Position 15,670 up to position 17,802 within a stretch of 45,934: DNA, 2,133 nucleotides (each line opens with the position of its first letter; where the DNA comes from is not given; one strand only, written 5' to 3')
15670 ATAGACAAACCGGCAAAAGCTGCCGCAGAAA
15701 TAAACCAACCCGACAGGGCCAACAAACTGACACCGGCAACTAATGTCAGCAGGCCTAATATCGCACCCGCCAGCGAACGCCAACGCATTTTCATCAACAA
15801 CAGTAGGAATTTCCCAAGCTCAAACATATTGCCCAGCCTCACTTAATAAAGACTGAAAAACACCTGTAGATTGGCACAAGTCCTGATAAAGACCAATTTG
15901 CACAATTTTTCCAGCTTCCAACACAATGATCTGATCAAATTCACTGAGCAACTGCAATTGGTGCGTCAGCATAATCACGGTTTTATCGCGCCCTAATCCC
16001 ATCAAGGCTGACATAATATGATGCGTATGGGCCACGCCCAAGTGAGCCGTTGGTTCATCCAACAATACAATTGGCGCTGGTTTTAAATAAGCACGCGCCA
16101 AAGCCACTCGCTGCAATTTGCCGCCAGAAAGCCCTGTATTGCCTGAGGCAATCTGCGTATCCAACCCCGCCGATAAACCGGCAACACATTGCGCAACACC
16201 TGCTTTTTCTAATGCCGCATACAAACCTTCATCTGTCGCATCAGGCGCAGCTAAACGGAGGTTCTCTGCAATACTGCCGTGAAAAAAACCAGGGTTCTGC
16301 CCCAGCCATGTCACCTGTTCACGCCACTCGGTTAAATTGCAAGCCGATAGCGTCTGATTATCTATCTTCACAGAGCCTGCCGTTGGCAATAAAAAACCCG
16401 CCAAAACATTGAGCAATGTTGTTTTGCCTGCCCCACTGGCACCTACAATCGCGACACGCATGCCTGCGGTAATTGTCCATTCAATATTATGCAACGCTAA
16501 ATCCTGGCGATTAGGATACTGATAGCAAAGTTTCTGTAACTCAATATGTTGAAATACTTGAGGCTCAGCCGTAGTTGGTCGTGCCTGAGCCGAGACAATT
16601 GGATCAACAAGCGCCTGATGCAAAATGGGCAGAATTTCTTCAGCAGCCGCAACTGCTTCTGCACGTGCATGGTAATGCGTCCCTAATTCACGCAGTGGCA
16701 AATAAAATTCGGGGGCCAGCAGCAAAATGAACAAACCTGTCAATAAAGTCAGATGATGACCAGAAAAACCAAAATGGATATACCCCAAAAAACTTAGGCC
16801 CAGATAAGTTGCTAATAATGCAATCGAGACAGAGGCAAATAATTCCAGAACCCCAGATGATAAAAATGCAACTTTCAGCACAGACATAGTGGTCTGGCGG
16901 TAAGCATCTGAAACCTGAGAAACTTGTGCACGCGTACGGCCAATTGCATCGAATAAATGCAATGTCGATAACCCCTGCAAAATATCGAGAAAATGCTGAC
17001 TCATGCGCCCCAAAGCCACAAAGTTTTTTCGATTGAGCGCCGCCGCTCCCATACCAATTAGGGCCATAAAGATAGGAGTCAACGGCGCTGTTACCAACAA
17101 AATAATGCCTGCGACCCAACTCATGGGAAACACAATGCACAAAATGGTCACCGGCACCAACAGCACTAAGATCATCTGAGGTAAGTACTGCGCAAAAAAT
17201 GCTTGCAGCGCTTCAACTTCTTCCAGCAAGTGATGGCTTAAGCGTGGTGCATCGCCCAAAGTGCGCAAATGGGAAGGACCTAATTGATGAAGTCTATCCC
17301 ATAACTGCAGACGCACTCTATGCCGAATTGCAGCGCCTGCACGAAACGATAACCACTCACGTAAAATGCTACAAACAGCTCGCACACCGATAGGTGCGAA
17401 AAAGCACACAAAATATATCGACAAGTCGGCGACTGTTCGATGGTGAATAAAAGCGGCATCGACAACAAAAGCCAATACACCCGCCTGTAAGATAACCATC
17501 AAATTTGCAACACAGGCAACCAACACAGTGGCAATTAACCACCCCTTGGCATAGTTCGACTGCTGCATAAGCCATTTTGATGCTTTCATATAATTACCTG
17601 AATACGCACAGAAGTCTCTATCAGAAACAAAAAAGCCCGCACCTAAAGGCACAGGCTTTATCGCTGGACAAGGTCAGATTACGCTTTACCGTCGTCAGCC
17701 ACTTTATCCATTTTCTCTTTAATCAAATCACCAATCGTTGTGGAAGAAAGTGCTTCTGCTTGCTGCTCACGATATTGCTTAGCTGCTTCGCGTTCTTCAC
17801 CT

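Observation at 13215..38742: Three intact-looking genes each carry a single in-frame TAA of the same apparent type (GAA to TAA), all on the minus strand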

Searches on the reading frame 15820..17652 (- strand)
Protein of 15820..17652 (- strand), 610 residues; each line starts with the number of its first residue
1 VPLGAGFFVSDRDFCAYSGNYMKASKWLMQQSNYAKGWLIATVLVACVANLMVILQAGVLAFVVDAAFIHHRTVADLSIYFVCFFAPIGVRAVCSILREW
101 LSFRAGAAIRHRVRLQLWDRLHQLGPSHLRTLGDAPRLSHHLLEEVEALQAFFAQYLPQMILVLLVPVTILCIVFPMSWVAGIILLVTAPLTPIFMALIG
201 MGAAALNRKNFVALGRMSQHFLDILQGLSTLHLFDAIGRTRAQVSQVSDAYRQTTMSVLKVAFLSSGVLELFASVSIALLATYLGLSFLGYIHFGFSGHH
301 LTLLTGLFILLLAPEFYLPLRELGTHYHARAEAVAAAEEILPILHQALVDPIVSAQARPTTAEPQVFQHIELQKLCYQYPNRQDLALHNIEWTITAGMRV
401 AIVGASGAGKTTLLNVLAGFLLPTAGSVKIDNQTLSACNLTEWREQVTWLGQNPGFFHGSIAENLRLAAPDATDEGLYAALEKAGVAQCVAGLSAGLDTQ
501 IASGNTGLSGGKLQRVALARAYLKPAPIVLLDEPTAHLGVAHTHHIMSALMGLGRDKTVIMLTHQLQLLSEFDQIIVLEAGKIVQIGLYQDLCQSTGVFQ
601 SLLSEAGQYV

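Call 10: search_protein_families(library=pfam, proteins=[window:15823-17652:-])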
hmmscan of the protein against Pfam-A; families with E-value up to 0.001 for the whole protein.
window:15823-17652:- (610 aa): 4 families
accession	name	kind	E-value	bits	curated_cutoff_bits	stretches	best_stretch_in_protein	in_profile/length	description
PF00005.33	ABC_tran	-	3.3e-31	109.2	25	1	387-536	1-137/137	ABC transporter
PF00664.28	ABC_membrane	-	6.6e-29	101.9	28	1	39-288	1-249/274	ABC transporter transmembrane region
PF13304.12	AAA_21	-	2.3e-05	25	27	0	515-570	244-304/304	AAA domain, putative AbiEii toxin, Type IV TA system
PF02463.25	SMC_N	-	4.2e-05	23.5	40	0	508-577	137-210/220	RecF/RecN/SMC N terminal domain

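Call 12: find_encoding_contigs(protein=window:15820-17652:-, flank=5000, max_places=6)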
Protein window:15820-17652:- (610 aa): no gene with exactly this product is on record in the collection.
